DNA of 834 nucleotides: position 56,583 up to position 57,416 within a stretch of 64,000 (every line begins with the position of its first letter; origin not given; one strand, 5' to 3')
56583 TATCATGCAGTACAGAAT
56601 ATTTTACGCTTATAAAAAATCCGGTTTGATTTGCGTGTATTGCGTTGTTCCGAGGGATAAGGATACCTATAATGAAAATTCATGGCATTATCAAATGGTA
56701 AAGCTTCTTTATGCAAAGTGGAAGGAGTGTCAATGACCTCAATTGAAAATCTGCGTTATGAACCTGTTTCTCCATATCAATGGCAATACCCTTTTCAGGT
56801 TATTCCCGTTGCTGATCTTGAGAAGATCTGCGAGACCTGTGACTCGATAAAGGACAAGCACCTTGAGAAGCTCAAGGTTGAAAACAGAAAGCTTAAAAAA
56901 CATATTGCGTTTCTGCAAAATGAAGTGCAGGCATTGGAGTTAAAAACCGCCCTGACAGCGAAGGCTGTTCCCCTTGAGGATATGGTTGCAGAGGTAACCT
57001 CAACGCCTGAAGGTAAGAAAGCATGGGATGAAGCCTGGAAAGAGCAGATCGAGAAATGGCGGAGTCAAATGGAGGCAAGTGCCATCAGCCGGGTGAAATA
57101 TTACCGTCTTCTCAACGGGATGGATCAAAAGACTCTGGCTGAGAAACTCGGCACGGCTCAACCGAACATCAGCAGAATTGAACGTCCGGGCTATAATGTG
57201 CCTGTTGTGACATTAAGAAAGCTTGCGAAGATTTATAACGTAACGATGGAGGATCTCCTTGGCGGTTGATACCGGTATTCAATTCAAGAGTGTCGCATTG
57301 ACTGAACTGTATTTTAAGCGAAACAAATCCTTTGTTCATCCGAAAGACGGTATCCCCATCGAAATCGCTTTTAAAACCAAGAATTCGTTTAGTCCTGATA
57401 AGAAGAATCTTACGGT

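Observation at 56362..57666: Toxin-antitoxin-chaperone (TAC) operon with an apparently inverted antitoxin architecture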

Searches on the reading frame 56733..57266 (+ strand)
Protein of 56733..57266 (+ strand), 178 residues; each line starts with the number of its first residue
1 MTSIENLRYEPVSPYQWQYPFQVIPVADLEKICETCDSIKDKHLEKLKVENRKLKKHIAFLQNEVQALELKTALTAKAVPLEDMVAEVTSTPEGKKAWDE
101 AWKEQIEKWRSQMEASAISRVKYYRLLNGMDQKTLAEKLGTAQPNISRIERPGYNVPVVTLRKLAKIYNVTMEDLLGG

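Call 6: search_protein_families(library=pfam, proteins=[window:56733-57266:+], max_evalue=0.1)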
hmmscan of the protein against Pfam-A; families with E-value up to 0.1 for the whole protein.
window:56733-57266:+ (178 aa): 6 families
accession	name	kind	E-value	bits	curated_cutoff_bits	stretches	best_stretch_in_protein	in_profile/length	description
PF01381.28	HTH_3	-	7.3e-11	42.4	23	1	121-175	1-55/55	Helix-turn-helix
PF13443.12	HTH_26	-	2.6e-06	28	22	1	128-176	9-58/63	Cro/C1-type HTH DNA-binding domain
PF12844.13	HTH_19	-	1.3e-05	25.5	30.2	1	119-176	2-59/64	Helix-turn-helix domain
PF13560.12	HTH_31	-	6.3e-05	23.6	27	1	124-173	9-59/64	Helix-turn-helix domain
PF13744.12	HTH_37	-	0.033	14.4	27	1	128-151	30-53/80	Helix-turn-helix domain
PF10224.14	DUF2205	-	0.047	14.2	26.7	0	29-61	32-63/75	Short coiled-coil protein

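Call 7: search_protein_families(library=ncbifam, proteins=[window:56733-57266:+], max_evalue=0.1)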
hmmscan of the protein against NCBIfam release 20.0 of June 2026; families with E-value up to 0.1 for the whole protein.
window:56733-57266:+ (178 aa): 17 families
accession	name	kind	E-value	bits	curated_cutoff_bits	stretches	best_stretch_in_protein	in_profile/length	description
NF047948.1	male_kill_WMK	equivalog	2.3e-08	33.8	300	1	47-176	92-222/300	WO male-killing family protein Wmk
NF053545.1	flexirubin_DarG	equivalog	1.7e-07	31.4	170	1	96-175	48-128/129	flexirubin biosynthesis protein DarG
NF006015.0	PRK08154.1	subfamily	1.3e-06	27.9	204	1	100-177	14-91/314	anaerobic benzoate catabolism transcriptional regulator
NF053536.1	DarG_fam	subfamily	8.7e-06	25.9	70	1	96-175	47-127/131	DarG family dialkylresorcinol biosynthesis protein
NF007408.0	PRK09943.1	equivalog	0.00053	19.6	211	1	119-174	10-65/185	HTH-type transcriptional regulator PuuR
NF041951.1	phage_RstR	subfamily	0.00074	19.8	80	1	120-177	6-63/108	RstR family transcriptional repressor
NF043058.1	T4SS_LegC2C7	subfamily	0.0018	17.3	350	1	27-110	110-205/348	LegC2/C7 family Dot/Icm T4SS effector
TIGR00270.2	TIGR00270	equivalog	0.0022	17.8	110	1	102-172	61-131/159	multiprotein bridging factor aMBF1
TIGR03070.1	couple_hipB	subfamily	0.0029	17.5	71.65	1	121-151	7-37/58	type II toxin-antitoxin system Y4mF family antitoxin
NF007271.0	PRK09726.1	equivalog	0.0058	16.6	79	1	120-172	16-68/88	type II toxin-antitoxin system antitoxin HipB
TIGR03830.1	CxxCG_CxxCG_HTH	subfamily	0.0072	16.1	61.8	1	99-166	47-114/127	type II TA system antitoxin MqsA family protein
TIGR02980.1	SigBFG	subfamily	0.014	15.1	234.35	1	119-151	184-216/227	SigB/SigF/SigG family RNA polymerase sigma factor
NF046032.1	TransRegSlrRBacil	equivalog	0.036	14.1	250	0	121-176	6-62/149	HTH-type transcriptional regulator SlrR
NF052239.1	antitox_spr1629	equivalog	0.036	13.1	335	0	121-172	7-58/377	spr1629 family repressor/antitoxin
TIGR02937.1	sigma70-ECF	superfamily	0.041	13.5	42.9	1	95-151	100-155/165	sigma-70 family RNA polymerase sigma factor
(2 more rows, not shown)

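Call 8: search_protein_families(library=padloc, proteins=[window:56733-57266:+], max_evalue=0.1)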
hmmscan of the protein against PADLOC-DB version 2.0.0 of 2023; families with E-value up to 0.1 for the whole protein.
window:56733-57266:+ (178 aa): 18 families
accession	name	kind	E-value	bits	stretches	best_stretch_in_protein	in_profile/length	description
PDLC02926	HTH_VI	-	1.1e-06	26.8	1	121-175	6-60/92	-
PDLC04142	capH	-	1e-05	24.5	1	120-177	10-67/103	capH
PDLC03671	Control_protein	-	1.7e-05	22.9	1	120-176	18-74/84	control protein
PDLC04775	PDC-M69A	-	4.5e-05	21.9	1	128-176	19-67/113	-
PDLC03954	RmrA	-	0.00021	18.3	1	116-173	10-67/380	-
PDLC03665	Control_protein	-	0.00023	19.3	1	127-176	20-69/77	control protein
PDLC03951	RmrA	-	0.00052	17.1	1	119-173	11-65/400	-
PDLC04760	PDC-M64C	-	0.00068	18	1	108-169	16-79/93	-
PDLC01527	Cas8b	-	0.00085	15.7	1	38-154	269-383/759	CAS-I-B; effector_LS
PDLC01151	HTH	-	0.0036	14.8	1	28-90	213-269/330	"Two HTH domains (N-terminal xre and C-therminal Sigma70_ECF), the C-terminal domain often fused to Cas6 (see WP_0065099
PDLC03945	RmrA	-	0.0072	13.5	1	120-172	6-58/394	-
PDLC03949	RmrA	-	0.0074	13.2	1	119-171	5-57/363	-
PDLC04762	PDC-M64C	-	0.0098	14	1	119-164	30-75/97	-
PDLC03668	Control_protein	-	0.0099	14.4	1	121-168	13-60/79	control protein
PDLC03664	Control_protein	-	0.012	14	1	120-172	17-69/74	control protein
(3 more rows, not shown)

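Call 12: find_homologous_proteins(query=window:56733-57266:+, max_evalue=0.001)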
Query window:56733-57266:+ (178 aa): 118 proteins with E <= 0.001 among 244 candidates.
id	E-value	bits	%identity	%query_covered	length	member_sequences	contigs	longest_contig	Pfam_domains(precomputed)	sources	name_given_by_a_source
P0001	2.2e-112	391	100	100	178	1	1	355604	PF12844.14,PF01381.29,PF13443.13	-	-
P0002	2.0e-96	339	85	100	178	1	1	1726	PF01381.29,PF13443.13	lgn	-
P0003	2.9e-95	335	85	100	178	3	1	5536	PF01381.29,PF13443.13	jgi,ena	-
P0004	6.5e-95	334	84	100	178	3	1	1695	PF12844.14,PF01381.29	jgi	jgi:DNA-binding XRE family transcriptional regulator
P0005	3.1e-93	329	83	100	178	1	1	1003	PF01381.29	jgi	-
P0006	2.1e-92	326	83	100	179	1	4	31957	PF01381.29,PF13443.13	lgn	-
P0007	1.1e-91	324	82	100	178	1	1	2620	PF01381.29,PF13443.13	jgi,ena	-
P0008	2.3e-88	313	77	99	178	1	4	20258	PF01381.29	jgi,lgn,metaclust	metaclust:\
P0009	3.6e-87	309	78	100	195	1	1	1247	PF12844.14,PF01381.29,PF13443.13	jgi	jgi:DNA-binding XRE family transcriptional regulator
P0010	2.2e-83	297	76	100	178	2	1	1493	PF01381.29,PF13443.13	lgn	-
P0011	6.6e-73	262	79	84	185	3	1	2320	PF01381.29,PF13443.13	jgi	jgi:DNA-binding XRE family transcriptional regulator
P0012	5.3e-70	253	68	99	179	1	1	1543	PF01381.29,PF13443.13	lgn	-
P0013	2.2e-69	251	62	99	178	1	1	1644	PF12844.14,PF01381.29,PF13443.13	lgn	-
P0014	2.3e-69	251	62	99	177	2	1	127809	PF12844.14,PF01381.29,PF13443.13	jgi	-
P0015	4.2e-69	250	68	97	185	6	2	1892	PF01381.29,PF13443.13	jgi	-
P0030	3.4e-63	231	58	98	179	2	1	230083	PF12844.14,PF01381.29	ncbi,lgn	ncbi:MAG: helix-turn-helix transcriptional regulator [Thermodesulfovibrionales bacterium]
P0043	7.3e-61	223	58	99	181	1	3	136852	PF01381.29,PF13443.13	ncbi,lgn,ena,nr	ncbi:MAG: hypothetical protein FD156_708 [Nitrospirae bacterium]|nr:MAG: hypothetical protein FD156_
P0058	1.1e-59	219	57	99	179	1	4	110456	PF12844.14,PF01381.29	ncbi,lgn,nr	ncbi:MAG: helix-turn-helix transcriptional regulator [Nitrospirae bacterium]|nr:helix-turn-helix tra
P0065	3.2e-59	218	57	99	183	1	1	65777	PF12844.14,PF01381.29,PF13443.13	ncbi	ncbi:MAG: helix-turn-helix transcriptional regulator [Nitrospirota bacterium]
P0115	1.0e-21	96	36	87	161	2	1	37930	PF01381.29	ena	-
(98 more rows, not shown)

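Call 15: find_related_loci(query=A1, collection=genome_contigs, flank=4000)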
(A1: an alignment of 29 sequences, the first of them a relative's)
Query A1 (178 aa) in genome_contigs; peptide patterns used: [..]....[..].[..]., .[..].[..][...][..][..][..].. (x = any residue, [..] = any of these).
53 stretches matched a pattern; 32 encode a relative of the query (tblastn E <= 1e-3); 32 distinct loci.
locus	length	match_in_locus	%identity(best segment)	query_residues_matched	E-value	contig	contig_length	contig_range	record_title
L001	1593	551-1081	63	1-177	2e-73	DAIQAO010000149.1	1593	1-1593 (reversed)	MAG TPA_asm: Dissulfurispiraceae bacterium isolate CTOTU21541 NODE_20721_length_1593_cov_260.063719, whole genome shotgu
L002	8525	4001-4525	58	3-177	2e-69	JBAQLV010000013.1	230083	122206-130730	MAG: Thermodesulfovibrionales bacterium isolate MFD12052_ilm_asm_bin15 k127_23070, whole genome shotgun sequence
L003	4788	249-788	59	1-177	3e-69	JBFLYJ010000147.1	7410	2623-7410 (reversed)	MAG: Nitrospirota bacterium isolate MAG082 MAG082_147, whole genome shotgun sequence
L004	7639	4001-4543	62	1-177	4e-69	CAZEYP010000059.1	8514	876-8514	MAG TPA_asm: uncultured Nitrospirota bacterium isolate binchicken_co172_141 genome assembly, contig: NODE_7745_length_85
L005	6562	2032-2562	55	1-177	6e-69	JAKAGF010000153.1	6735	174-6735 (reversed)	MAG: Nitrospirae bacterium isolate WY2.bin147 NODE_20698_length_6735_cov_2.892554, whole genome shotgun sequence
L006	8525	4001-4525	60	3-177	2e-68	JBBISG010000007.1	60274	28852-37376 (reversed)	MAG: Nitrospirota bacterium isolate BQF270218_bin_368 NODE_356_length_60274_cov_3.04333, whole genome shotgun sequence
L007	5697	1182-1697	60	5-176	9e-68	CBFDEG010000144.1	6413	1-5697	MAG TPA_asm: uncultured bacterium isolate SRR26215679_binner12_Refined_101 genome assembly, contig: ERZ25073473.11372, w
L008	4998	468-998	57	1-177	4e-67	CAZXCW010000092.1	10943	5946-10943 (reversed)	MAG TPA_asm: uncultured Nitrospiraceae bacterium isolate SRP323688_co1_259 genome assembly, contig: NODE_9045_length_109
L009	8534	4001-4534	58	3-178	6e-67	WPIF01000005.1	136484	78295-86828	MAG: Nitrospirae bacterium isolate X2_MetaBAT.7 scaffold_53, whole genome shotgun sequence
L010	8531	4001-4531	58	3-177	2e-66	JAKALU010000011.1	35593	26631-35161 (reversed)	MAG: Nitrospirae bacterium isolate WY5.bin134 NODE_1687_length_35593_cov_1.463176, whole genome shotgun sequence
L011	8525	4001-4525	57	3-177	2e-66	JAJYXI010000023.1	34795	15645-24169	MAG: Nitrospirae bacterium isolate FK3.bin35 NODE_2328_length_34795_cov_8.697473, whole genome shotgun sequence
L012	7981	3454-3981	55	2-177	3e-65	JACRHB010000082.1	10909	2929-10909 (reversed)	MAG: Nitrospirae bacterium isolate NC_groundwater_1766_Pr3_B-0.1um_47_18 SR-2_scaffold_141_1280741, whole genome shotgun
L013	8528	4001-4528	55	5-177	8e-64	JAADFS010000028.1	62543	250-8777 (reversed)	MAG: Deferribacteres bacterium isolate M_MaxBin.054 contig-127_1404, whole genome shotgun sequence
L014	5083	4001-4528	54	2-177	6e-64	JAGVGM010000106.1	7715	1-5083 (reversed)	MAG: Thermodesulfovibrionia bacterium isolate DeMMO2_3 c_000000035788, whole genome shotgun sequence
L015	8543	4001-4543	54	1-177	8e-64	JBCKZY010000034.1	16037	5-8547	Thermodesulfovibrionia bacterium isolate SLM_LV1_0208-G10 Node_34_length_16037_cov_70.633049, whole genome shotgun seque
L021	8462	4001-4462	36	23-176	5e-28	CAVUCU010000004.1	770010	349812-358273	MAG: Nitrospirota bacterium isolate MFD05442.bin.1.86 genome assembly, contig: contig_28021, whole genome shotgun sequen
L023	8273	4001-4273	48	86-176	7e-24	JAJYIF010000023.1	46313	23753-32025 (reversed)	MAG: Nitrospirae bacterium isolate DBS2-1.bin112 NODE_1273_length_46313_cov_2.945330, whole genome shotgun sequence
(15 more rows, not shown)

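Call 22: search_protein_families(library=pfam, proteins=[L021:4465-4866:+, L023:4276-4671:+, L021:3510-3869:+, L023:3394-3771:+, L023:3776-4276:+, L021:3983-4465:+, L023:1305-3125:+], max_evalue=1)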
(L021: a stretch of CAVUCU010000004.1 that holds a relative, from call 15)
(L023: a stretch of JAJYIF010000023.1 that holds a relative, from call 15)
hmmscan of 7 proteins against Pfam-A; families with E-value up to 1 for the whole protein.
L021:4465-4866:+ (134 aa): 2 families
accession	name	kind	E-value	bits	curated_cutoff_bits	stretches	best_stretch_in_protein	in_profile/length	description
PF22091.2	DUF6941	-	4.7e-10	40.3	27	1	9-120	2-118/125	Family of unknown function (DUF6941)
PF08950.16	DUF1861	-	0.19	11.2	28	0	82-121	243-287/296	Protein of unknown function (DUF1861)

L023:4276-4671:+ (132 aa): 1 family
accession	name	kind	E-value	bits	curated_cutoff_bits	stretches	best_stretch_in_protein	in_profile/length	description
PF22091.2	DUF6941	-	8.9e-14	52.4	27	1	10-121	3-120/125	Family of unknown function (DUF6941)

L021:3510-3869:+ (120 aa): 1 family
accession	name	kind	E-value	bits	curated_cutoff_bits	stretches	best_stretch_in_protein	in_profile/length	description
PF05973.20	Gp49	-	0.097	13.2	23.9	1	56-110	33-88/90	Phage derived protein Gp49-like (DUF891)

L023:3394-3771:+ (126 aa): 3 families
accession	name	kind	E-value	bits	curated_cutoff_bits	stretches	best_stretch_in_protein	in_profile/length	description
PF07734.18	FBA_1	-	0.027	14.8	21.1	1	48-119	80-146/162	F-box associated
PF05973.20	Gp49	-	0.029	14.8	23.9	1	61-103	38-81/90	Phage derived protein Gp49-like (DUF891)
PF24127.1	DUF7395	-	0.15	12.5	27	1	77-97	6-26/49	Domain of unknown function (DUF7395)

L023:3776-4276:+ (167 aa): 3 families
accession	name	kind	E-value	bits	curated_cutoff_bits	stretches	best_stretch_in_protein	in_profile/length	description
PF01381.28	HTH_3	-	1.4e-07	31.9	23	1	111-165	1-55/55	Helix-turn-helix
PF12844.13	HTH_19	-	0.00036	20.8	30.2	1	110-166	3-59/64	Helix-turn-helix domain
PF13443.12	HTH_26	-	0.00073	20.2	22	1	118-166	9-58/63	Cro/C1-type HTH DNA-binding domain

L021:3983-4465:+ (161 aa): 3 families
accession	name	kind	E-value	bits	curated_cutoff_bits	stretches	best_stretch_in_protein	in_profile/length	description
PF01381.28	HTH_3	-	2.3e-08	34.4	23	1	105-159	1-55/55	Helix-turn-helix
PF13443.12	HTH_26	-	0.0038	17.9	22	1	112-160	9-58/63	Cro/C1-type HTH DNA-binding domain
PF12844.13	HTH_19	-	0.15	12.4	30.2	1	104-160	3-59/64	Helix-turn-helix domain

L023:1305-3125:+ (607 aa): 3 families
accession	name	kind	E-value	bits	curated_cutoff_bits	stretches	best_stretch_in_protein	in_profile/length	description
PF02518.31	HATPase_c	-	4.4e-05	24.3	26.4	1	34-118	8-84/111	Histidine kinase-, DNA gyrase B-, and HSP90-like ATPase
PF13589.12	HATPase_c_3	-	0.00015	22.2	25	1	38-116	9-82/137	Histidine kinase-, DNA gyrase B-, and HSP90-like ATPase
PF19126.5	DUF5810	-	0.39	11.3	26.9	1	332-383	11-63/66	Family of unknown function (DUF5810)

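Call 43: predict_structure(alignment_id=A4)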
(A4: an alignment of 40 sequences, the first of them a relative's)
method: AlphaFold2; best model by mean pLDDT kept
length: 178 residues; sequences in the alignment: 40
mean_pLDDT: 81.6   pTM: 0.50
mean pLDDT of the five models: 81.6, 80.9, 80.7, 79.5, 79.0
residues with pLDDT >= 90: 46; 70-90: 100; 50-70: 29; < 50: 3
segments of 3 or more residues with pLDDT < 50: 1-3
pLDDT, mean of each block of 10 residues (from residue 1): 51 58 62 78 89 93 90 77 83 91 92 89 89 88 87 86 90 77
secondary structure, 60 per line:
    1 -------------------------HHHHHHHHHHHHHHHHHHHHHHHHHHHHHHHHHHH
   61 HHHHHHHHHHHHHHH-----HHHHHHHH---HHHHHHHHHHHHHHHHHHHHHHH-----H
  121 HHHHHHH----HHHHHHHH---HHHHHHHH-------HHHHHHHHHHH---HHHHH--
elements in order: H26-75 H81-88 H92-114 H120-127 H132-139 H143-150 H158-168 H172-176

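Call 44: find_related_loci(query=A5, collection=metagenome_contigs, flank=3000)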
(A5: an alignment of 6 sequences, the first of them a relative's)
Query A5 (167 aa) in metagenome_contigs; peptide patterns used: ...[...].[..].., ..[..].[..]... (x = any residue, [..] = any of these).
600 stretches matched a pattern (row limit reached: there are more); 4 encode a relative of the query (tblastn E <= 1e-3); 4 distinct loci.
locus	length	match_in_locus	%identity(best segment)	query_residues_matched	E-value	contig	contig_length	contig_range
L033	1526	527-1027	69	1-167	2e-83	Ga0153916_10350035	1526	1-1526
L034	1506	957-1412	60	19-167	4e-53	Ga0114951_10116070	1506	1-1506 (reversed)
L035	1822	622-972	63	51-167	9e-49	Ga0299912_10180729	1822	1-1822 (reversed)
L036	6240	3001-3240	30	84-166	4e-7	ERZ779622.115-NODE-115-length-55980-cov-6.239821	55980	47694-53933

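Call 52: search_solved_structures(query=A4, max_evalue=0.01, show_alignments=2)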
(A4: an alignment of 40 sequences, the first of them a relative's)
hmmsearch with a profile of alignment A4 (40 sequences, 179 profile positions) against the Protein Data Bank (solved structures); distinct sequences matched with E-value up to 0.01: 18.
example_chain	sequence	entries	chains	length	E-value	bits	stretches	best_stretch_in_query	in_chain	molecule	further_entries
9k3w_A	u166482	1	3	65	0.00023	24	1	120-178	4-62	Transcriptional regulator, PbsX family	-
3kxa_A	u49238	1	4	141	0.00024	24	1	86-171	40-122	Putative uncharacterized protein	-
7t8i_A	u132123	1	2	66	0.00046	23.1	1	121-178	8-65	Phage element (ICEBs1)transcriptional regulator (Xre family)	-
4i6t_A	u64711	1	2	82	0.00078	22.3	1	121-171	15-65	Regulatory protein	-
3clc_A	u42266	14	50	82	0.00085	22.2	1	121-171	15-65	Regulatory protein | R-M CONTROLLER PROTEIN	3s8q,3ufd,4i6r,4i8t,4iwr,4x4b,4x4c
4f8d_A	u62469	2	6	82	0.00086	22.2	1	121-171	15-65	Regulatory protein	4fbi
4fn3_A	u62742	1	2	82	0.00092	22.1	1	121-171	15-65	Regulatory protein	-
3vk0_A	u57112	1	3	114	0.0011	21.9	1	122-176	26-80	Transcriptional regulator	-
4ia8_A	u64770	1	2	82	0.0013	21.6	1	121-171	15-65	Regulatory protein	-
3g5g_A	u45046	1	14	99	0.0013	21.6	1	121-171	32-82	Regulatory protein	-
5tn0_A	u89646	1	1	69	0.0016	21.3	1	121-178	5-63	HTH-type transcriptional regulator SinR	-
4i6u_A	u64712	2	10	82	0.0017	21.2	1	121-171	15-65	Regulatory protein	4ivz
3qq6_A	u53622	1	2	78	0.0018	21.2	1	121-178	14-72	HTH-type transcriptional regulator sinR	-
1r63_A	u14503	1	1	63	0.0018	21.2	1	120-177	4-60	REPRESSOR PROTEIN FROM BACTERIOPHAGE 434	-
1per_L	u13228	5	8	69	0.0024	20.7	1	120-176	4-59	PROTEIN (434 REPRESSOR) | 434 REPRESSOR | REPRESSOR PROTEIN CI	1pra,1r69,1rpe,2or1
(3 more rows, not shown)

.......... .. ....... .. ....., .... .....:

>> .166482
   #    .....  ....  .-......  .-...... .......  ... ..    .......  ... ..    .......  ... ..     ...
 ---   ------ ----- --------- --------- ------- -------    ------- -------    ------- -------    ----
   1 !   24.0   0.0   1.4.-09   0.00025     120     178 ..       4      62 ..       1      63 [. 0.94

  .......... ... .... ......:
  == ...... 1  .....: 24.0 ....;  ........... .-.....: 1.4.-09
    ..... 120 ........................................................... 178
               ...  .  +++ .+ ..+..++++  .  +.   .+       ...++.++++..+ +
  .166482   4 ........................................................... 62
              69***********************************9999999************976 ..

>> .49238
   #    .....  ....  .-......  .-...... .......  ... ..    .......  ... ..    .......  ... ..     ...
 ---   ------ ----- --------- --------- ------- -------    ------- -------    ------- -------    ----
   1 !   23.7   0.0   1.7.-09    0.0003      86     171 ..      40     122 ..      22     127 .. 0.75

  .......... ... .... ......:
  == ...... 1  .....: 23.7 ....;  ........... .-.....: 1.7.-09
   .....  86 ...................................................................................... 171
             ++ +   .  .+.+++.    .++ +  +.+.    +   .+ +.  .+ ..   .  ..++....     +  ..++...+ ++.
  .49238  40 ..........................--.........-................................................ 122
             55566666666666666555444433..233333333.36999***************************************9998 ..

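Call 58: find_encoding_contigs(protein=P0043, flank=6000, max_places=1)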
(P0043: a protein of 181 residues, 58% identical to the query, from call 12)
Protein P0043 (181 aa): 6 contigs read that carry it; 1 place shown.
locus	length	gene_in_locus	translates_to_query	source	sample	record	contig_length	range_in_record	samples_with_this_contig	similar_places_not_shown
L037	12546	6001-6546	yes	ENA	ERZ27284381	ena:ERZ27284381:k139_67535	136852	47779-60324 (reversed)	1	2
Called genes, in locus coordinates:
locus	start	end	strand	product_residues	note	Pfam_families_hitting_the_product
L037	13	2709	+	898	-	PF00270:DEAD, PF04851:ResIII, PF18766:SWI2_SNF2 (faint), PF00271:Helicase_C (weak), PF08463:EcoEI_R_C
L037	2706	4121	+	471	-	PF12161:HsdM_N, PF02384:N6_Mtase, PF01170:UPF0020, PF07669:Eco57I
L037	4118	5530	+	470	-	PF01420:Methylase_S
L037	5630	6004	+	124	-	-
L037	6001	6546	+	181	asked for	PF01381:HTH_3, PF13443:HTH_26 (weak)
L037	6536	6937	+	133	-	PF02556:SecB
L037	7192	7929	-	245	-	PF00977:His_biosynth, PF01207:Dus (faint)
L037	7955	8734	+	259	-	PF11306:DUF3108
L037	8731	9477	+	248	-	PF00535:Glycos_transf_2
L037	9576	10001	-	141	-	PF02675:AdoMet_dc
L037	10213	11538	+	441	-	PF02403:Seryl_tRNA_N, PF00587:tRNA-synt_2b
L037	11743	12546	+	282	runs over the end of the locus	PF02569:Pantoate_ligase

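Call 59: find_encoding_contigs(protein=P0115, flank=6000, max_places=2)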
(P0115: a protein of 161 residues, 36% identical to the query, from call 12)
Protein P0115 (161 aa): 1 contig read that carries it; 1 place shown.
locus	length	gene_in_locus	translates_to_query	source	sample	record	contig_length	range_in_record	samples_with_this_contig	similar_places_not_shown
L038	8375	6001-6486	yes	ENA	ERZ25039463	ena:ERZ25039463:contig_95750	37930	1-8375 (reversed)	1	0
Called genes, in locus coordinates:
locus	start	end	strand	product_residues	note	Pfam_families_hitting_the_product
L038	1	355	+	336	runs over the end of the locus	PF12849:PBP_like_2, PF01547:SBP_bac_1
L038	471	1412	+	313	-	PF00528:BPD_transp_1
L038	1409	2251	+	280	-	PF00528:BPD_transp_1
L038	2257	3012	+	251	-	PF02463:SMC_N (faint), PF00005:ABC_tran, PF13401:AAA_22 (weak), PF13304:AAA_21 (weak)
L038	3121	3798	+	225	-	PF01895:PhoU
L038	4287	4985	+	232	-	PF00932:LTD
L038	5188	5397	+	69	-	-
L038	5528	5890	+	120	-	-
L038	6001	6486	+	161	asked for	PF01381:HTH_3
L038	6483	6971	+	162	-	PF22091:DUF6941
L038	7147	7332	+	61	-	-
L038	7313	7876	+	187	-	-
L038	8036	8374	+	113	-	?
